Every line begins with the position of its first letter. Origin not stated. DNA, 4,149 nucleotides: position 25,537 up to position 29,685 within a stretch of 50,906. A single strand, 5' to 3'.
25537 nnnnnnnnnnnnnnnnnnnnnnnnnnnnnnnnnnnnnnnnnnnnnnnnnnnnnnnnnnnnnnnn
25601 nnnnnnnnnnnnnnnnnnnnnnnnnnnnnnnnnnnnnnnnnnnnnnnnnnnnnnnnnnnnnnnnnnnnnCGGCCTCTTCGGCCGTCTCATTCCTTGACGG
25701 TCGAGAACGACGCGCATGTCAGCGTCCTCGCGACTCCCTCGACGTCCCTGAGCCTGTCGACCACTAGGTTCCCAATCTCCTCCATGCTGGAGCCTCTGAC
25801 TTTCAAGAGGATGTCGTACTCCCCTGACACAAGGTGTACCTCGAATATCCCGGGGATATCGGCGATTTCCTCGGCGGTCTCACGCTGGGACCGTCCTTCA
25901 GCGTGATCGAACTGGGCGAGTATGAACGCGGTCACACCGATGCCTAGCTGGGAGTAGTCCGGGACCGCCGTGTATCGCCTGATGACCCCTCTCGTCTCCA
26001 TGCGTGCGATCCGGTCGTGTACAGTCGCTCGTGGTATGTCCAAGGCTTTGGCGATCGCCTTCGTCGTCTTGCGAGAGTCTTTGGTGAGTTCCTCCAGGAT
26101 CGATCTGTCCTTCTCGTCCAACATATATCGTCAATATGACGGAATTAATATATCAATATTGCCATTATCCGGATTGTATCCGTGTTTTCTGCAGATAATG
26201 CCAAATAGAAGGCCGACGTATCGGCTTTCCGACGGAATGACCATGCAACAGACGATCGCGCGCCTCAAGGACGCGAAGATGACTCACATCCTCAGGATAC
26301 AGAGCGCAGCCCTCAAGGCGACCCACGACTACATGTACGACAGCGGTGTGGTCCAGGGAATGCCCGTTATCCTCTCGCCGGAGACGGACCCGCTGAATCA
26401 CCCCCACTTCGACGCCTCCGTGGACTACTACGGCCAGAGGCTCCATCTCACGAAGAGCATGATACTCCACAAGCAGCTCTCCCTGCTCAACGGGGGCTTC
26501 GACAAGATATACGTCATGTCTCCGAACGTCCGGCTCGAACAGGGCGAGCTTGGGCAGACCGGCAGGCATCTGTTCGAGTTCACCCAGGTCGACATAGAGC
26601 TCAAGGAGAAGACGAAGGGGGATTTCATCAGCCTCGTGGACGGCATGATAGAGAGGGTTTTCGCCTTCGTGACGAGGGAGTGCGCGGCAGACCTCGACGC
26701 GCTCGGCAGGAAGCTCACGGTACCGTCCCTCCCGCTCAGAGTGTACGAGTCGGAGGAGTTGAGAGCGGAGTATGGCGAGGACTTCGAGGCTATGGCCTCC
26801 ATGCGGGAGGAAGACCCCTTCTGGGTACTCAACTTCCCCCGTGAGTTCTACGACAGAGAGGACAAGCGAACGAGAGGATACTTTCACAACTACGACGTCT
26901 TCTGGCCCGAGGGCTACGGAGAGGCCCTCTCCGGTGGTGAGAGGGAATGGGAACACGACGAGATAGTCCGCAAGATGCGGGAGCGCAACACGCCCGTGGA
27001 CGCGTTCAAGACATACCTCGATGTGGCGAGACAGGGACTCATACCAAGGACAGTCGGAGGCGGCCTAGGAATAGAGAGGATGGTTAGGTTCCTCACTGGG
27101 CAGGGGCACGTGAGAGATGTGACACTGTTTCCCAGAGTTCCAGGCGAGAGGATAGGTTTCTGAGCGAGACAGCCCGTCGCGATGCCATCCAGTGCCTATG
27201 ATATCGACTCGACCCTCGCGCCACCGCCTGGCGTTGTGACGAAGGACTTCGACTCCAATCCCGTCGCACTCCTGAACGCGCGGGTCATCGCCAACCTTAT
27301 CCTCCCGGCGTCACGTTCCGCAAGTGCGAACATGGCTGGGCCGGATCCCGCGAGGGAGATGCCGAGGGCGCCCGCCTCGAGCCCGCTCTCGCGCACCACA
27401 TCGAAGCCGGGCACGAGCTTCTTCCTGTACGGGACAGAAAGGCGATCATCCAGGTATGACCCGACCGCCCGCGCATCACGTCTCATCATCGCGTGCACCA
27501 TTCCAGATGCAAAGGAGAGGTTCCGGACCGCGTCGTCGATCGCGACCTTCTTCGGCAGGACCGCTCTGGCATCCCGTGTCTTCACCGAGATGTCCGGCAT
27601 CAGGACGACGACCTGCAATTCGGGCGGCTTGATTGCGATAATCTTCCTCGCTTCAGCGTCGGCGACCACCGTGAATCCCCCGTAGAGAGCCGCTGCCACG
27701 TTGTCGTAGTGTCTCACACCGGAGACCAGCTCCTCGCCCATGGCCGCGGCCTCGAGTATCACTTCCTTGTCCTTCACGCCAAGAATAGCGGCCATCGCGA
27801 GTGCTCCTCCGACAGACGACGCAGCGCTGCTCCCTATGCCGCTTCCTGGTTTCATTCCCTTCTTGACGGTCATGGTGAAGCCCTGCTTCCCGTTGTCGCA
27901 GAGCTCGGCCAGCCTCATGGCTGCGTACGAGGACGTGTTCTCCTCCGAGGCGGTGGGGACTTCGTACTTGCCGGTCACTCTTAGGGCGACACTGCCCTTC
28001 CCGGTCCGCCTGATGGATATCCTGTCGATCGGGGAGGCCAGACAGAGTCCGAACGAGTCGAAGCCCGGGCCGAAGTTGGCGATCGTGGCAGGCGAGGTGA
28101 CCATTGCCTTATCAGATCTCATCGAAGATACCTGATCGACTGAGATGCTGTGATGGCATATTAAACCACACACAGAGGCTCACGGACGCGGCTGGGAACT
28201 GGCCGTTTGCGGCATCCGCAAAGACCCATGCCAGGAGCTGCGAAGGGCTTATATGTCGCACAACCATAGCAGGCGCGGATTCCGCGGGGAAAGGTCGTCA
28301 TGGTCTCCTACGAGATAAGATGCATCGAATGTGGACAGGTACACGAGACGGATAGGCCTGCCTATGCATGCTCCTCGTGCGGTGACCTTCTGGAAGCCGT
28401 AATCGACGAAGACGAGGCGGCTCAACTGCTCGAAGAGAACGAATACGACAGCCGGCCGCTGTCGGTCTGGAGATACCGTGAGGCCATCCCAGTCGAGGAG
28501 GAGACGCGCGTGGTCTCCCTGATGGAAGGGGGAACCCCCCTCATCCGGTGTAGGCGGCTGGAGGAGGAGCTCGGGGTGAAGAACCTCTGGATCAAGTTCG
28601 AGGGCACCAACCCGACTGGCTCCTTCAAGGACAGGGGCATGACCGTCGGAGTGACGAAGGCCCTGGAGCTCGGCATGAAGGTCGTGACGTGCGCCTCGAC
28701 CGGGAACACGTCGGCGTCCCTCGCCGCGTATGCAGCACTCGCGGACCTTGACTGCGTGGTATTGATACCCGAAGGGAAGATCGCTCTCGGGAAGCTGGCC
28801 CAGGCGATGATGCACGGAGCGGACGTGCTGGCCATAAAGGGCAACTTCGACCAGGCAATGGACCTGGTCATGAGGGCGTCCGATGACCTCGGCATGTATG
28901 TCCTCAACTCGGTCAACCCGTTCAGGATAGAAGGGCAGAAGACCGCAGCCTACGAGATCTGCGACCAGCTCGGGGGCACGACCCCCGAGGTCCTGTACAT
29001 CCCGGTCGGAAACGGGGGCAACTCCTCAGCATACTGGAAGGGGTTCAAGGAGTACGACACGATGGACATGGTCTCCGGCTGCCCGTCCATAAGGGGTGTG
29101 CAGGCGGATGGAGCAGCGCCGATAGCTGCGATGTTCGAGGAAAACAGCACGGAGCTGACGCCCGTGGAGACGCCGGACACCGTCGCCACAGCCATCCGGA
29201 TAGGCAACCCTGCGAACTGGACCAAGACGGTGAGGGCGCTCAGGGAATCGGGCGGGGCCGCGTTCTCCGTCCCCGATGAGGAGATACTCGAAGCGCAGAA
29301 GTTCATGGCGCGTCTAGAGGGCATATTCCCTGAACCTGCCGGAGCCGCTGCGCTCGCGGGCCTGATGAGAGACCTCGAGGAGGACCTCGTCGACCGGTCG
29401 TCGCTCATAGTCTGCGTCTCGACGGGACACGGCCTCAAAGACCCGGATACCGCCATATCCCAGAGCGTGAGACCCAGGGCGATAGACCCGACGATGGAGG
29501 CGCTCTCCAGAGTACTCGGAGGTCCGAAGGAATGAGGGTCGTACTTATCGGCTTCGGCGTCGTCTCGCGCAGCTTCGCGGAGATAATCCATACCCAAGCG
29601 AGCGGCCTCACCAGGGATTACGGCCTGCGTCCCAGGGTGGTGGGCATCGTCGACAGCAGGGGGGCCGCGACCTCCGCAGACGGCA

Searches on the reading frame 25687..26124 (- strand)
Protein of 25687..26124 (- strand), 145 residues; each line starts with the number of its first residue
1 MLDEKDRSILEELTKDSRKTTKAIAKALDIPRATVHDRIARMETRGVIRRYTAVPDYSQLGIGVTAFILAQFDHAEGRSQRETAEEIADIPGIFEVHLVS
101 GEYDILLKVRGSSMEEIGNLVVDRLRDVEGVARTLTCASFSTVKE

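Call 4: search_protein_families(library=ncbifam, proteins=[window:25687-26124:-])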
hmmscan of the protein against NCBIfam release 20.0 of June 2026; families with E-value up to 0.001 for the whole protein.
window:25687-26124:- (145 aa): 10 families
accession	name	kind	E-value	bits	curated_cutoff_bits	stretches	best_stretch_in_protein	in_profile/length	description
NF040947.1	trans_reg_LysM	equivalog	4.6e-22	78.3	180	1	2-136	1-129/136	HTH-type transcriptional regulator LysM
NF008384.0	PRK11179.1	equivalog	1.1e-17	64.3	227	1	2-139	7-142/153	transcriptional regulator AsnC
NF040820.1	trans_reg_LrpA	equivalog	2.6e-16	59.8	250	1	1-134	1-131/141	HTH-type transcriptional regulator LrpA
NF041396.1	TranRegLrp_Halo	equivalog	8.6e-16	58.1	190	1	4-128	5-126/149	HTH-type transcriptional regulator Lrp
NF008370.0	PRK11169.1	equivalog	1.8e-15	57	233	1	2-144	12-154/164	leucine-responsive transcriptional regulator Lrp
NF053758.1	ChrTpTrnRegChrS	equivalog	2.8e-14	53.2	250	1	2-133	12-140/158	chromate efflux transcriptional regulator ChrS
NF041395.1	TranRegLrpA1_Halo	equivalog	7.7e-10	38.9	250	1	6-134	7-132/142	HTH-type transcriptional regulator LrpA1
NF040707.3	Siroheme_Dcarb_AhbB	equivalog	4.4e-06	26.5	125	1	19-99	14-94/146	siroheme decarboxylase subunit beta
NF040708.3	Siroheme_Dcarb_AhbA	equivalog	8.1e-06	25.6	140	1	21-135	19-128/144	siroheme decarboxylase subunit alpha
NF053606.1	Sta1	subfamily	8e-05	22.7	80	1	2-51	18-67/100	Sta1 family transcriptional regulator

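Call 8: search_protein_families(library=pfam, proteins=[window:25687-26124:-])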
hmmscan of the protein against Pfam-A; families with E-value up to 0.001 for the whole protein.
window:25687-26124:- (145 aa): 10 families
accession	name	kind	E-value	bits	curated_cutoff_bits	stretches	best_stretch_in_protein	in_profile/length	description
PF01037.27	AsnC_trans_reg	-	2.1e-16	60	25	1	77-141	7-72/73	Lrp/AsnC ligand binding domain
PF13412.12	HTH_24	-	2.4e-13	49.9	21.9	1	2-49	1-48/48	Winged helix-turn-helix DNA-binding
PF13404.12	HTH_AsnC-type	-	4.5e-12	46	27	1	2-43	1-42/42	AsnC-type helix-turn-helix domain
PF12840.13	HTH_20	-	3.4e-06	27.3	27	1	3-49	3-49/51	Helix-turn-helix domain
PF12802.13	MarR_2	-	1.2e-05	25.8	27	1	9-51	10-53/61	MarR family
PF01978.25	TrmB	-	2.5e-05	24.5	25.6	1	4-50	8-54/68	Sugar-specific transcriptional regulator TrmB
PF13384.12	HTH_23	-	5.1e-05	23.4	24.6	1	15-47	15-46/50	Homeodomain-like domain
PF09339.16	HTH_IclR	-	0.00031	20.9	22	1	9-50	8-50/52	IclR helix-turn-helix domain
PF04545.22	Sigma70_r4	-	0.00045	20.1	24.1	0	2-41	5-43/50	Sigma-70, region 4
PF25212.1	HVO_A0114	-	0.00052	20.2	27.6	0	2-50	20-68/84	HVO_A0114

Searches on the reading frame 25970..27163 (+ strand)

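Call 8: search_protein_families(library=pfam, proteins=[window:25970-27163:+])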
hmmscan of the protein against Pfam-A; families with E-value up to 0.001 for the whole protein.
window:25970-27163:+ (397 aa): 1 family
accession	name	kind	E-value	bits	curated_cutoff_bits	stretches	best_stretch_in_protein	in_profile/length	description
PF00152.25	tRNA-synt_2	-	2.8e-39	135.4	25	1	91-390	5-307/308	tRNA synthetases class II (D, K and N)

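Call 86: search_protein_families(library=ncbifam, proteins=[window:25970-27163:+], max_evalue=0.001)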
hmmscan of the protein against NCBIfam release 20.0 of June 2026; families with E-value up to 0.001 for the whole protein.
window:25970-27163:+ (397 aa): 13 families
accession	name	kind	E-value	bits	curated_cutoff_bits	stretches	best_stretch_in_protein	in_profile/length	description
NF005054.0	PRK06462.1-4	equivalog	3.5e-105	351.6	309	1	92-393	9-314/318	asparagine synthetase A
NF005052.0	PRK06462.1-1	equivalog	5.8e-64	216.4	368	1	98-392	39-348/353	asparagine synthetase A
NF003037.0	PRK03932.1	equivalog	1.1e-37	130.1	414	2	263-392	313-447/451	asparagine--tRNA ligase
TIGR00457.1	asnS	equivalog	8.7e-33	113.8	342.6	2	274-392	333-451/455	asparagine--tRNA ligase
NF003483.0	PRK05159.1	equivalog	3.2e-31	108.7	353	1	92-389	121-431/438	aspartate--tRNA(Asn) ligase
TIGR00458.1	aspS_nondisc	equivalog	1.1e-30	106.9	368.4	1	96-390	121-422/428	aspartate--tRNA(Asn) ligase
NF005055.0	PRK06462.1-5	equivalog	4.8e-13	48.9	389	1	281-390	228-334/341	asparagine synthetase A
NF001750.0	PRK00476.1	equivalog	2.1e-11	42.9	443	1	99-235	135-266/590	aspartate--tRNA ligase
NF001756.1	PRK00484.1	subfamily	1.5e-08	33.8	468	1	348-390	444-485/488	lysine--tRNA ligase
TIGR00499.1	lysS_bact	equivalog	5.8e-08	31.8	427.6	1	348-390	451-492/496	lysine--tRNA ligase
TIGR00459.1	aspS_bact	equivalog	1e-07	30.7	373.85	1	159-243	190-263/586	aspartate--tRNA ligase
NF005053.0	PRK06462.1-3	equivalog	1.7e-06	27.8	322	1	283-390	161-267/274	asparagine synthetase A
NF009101.0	PRK12445.1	subfamily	2e-05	23.4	1026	0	354-390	466-501/505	lysine--tRNA ligase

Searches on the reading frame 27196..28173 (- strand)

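Call 41: search_protein_families(library=pfam, proteins=[window:27196-28173:-])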
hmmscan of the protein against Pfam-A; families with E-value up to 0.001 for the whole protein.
window:27196-28173:- (325 aa): 2 families
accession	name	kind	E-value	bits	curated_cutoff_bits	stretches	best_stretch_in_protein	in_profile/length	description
PF00288.32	GHMP_kinases_N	-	5.4e-13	49.4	22.3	1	88-166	10-87/87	GHMP kinases N terminal domain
PF08544.19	GHMP_kinases_C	-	7.3e-10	39.6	21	1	225-300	1-83/85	GHMP kinases C terminal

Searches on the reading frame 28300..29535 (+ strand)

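Call 41: search_protein_families(library=pfam, proteins=[window:28300-29535:+])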
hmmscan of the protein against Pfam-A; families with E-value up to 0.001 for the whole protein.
window:28300-29535:+ (411 aa): 1 family
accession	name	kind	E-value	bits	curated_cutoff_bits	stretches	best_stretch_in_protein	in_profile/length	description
PF00291.31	PALP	-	2.2e-75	254.2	35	1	72-376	1-295/295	Pyridoxal-phosphate dependent enzyme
